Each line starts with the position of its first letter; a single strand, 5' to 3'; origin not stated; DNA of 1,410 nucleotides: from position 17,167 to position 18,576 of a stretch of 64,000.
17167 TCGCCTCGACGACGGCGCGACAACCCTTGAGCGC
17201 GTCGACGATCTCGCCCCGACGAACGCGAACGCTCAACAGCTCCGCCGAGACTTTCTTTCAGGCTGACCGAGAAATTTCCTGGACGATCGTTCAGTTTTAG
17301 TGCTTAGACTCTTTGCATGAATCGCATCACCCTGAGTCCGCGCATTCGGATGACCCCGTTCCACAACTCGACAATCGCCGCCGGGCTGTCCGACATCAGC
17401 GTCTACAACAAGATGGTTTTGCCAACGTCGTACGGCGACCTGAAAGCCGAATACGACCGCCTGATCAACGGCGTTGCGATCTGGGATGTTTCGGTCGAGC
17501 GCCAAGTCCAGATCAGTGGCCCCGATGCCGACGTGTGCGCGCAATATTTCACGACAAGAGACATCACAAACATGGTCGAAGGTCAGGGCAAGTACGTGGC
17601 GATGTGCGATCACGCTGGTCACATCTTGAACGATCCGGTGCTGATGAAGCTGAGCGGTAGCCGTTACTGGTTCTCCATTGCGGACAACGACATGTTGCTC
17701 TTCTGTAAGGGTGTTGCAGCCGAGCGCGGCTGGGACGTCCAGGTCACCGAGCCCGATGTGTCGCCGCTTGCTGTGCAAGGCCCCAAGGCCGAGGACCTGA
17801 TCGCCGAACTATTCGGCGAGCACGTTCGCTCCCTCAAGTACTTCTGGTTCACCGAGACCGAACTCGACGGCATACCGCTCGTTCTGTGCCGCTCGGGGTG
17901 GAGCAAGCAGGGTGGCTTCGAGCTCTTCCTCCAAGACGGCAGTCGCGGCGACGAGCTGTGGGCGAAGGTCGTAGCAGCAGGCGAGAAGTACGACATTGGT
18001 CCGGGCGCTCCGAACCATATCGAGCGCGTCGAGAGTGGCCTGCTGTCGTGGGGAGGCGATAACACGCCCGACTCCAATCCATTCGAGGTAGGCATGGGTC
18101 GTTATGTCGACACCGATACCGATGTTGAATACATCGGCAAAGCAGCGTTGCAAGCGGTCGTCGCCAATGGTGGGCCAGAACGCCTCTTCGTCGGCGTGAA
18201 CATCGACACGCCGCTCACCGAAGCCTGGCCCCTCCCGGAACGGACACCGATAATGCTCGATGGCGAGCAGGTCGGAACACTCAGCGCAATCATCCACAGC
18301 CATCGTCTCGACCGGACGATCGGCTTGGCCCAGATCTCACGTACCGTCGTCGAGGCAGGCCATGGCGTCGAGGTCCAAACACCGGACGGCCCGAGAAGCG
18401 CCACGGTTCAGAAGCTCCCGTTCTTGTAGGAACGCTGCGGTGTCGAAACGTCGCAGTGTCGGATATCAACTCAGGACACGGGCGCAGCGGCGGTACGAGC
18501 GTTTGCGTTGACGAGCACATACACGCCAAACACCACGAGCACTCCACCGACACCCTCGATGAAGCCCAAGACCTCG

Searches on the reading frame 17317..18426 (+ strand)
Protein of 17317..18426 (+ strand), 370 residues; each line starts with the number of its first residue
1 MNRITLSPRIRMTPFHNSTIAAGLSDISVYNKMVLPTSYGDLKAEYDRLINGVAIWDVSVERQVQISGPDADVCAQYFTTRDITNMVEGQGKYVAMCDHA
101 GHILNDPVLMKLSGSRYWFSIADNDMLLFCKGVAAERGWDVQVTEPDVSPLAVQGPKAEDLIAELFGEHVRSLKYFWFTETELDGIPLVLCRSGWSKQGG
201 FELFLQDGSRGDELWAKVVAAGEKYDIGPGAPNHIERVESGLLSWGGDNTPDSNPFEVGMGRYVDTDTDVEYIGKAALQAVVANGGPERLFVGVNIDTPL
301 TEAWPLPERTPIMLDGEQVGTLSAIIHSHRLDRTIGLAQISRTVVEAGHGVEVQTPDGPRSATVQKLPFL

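Call 81: search_protein_families(library=ncbifam, proteins=[window:17317-18426:+], max_evalue=1e-10)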
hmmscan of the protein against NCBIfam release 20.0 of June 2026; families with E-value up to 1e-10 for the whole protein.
window:17317-18426:+ (370 aa): 7 families
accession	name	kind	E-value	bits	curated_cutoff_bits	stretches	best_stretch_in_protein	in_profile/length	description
NF009133.0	PRK12486.1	equivalog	2.2e-118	395.4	410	1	3-368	5-367/369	dimethylsulfoniopropionate demethylase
NF053776.1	TmaoDeMthMsil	equivalog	5.4e-48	164.1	1100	1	11-369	386-753/763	trimethylamine N-oxide demethylase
NF001567.0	PRK00389.1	subfamily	6.9e-43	147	300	1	13-370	6-353/359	glycine cleavage system aminomethyltransferase GcvT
TIGR00528.1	gcvT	equivalog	2.3e-34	118.9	235.85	1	12-369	3-359/362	glycine cleavage system aminomethyltransferase GcvT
NF010093.0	PRK13579.1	equivalog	2.8e-24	85.6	459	1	45-369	44-363/371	glycine cleavage system aminomethyltransferase GcvT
TIGR01372.1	soxA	subfamily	2.9e-23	81.6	1164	1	46-366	650-983/996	sarcosine oxidase subunit alpha family protein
NF047633.1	SyrngDmethDesA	equivalog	1.5e-12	46.8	800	0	36-227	30-232/453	syringate O-demethylase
